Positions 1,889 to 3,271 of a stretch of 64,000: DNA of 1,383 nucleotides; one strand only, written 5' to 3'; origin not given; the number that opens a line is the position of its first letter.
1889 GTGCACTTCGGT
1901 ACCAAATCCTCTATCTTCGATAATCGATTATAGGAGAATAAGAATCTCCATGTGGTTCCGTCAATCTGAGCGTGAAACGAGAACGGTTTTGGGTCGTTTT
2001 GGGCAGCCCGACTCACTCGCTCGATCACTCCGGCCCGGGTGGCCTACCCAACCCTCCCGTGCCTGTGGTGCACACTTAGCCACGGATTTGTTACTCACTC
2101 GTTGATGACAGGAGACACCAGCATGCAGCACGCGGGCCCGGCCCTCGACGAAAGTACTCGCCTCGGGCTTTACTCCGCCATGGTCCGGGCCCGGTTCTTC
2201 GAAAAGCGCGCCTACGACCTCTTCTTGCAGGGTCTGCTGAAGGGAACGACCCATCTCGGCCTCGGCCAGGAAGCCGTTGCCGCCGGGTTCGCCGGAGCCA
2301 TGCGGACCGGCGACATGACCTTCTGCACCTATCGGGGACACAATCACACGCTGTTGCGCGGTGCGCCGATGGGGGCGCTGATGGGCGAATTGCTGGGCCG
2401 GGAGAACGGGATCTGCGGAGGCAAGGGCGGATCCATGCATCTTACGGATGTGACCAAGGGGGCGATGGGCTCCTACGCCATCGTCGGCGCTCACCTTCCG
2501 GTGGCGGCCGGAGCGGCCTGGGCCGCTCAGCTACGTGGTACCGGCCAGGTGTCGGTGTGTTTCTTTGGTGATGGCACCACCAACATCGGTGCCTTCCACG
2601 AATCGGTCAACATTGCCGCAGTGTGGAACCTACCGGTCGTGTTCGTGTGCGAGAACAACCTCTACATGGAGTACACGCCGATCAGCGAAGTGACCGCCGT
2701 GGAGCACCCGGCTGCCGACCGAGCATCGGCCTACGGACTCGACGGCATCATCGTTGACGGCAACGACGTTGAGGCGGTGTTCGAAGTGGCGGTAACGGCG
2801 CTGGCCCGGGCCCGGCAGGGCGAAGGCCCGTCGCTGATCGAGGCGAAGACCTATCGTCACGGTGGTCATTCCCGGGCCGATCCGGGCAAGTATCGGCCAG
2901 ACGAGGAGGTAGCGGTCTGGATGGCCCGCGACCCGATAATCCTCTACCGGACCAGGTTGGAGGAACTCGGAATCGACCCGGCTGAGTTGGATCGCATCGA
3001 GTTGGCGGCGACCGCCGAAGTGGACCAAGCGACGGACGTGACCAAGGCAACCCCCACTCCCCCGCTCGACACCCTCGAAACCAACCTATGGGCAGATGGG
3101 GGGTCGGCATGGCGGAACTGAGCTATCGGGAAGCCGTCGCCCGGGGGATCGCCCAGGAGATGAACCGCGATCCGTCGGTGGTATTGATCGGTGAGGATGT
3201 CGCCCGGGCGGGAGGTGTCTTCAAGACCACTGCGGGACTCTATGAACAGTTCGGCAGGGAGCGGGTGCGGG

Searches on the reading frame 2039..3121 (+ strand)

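Call 75: search_protein_families(library=pfam, proteins=[window:2039-3121:+], max_evalue=0.0001)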
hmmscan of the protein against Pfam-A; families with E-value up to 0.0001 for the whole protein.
window:2039-3121:+ (360 aa): 2 families
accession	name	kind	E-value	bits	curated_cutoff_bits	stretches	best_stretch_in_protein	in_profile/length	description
PF00676.26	E1_dh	-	1.3e-72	244.8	22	1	47-342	3-298/300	Dehydrogenase E1 component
PF02775.26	TPP_enzyme_C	-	1.5e-05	25.3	21.9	1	144-268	25-150/151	Thiamine pyrophosphate enzyme, C-terminal TPP binding domain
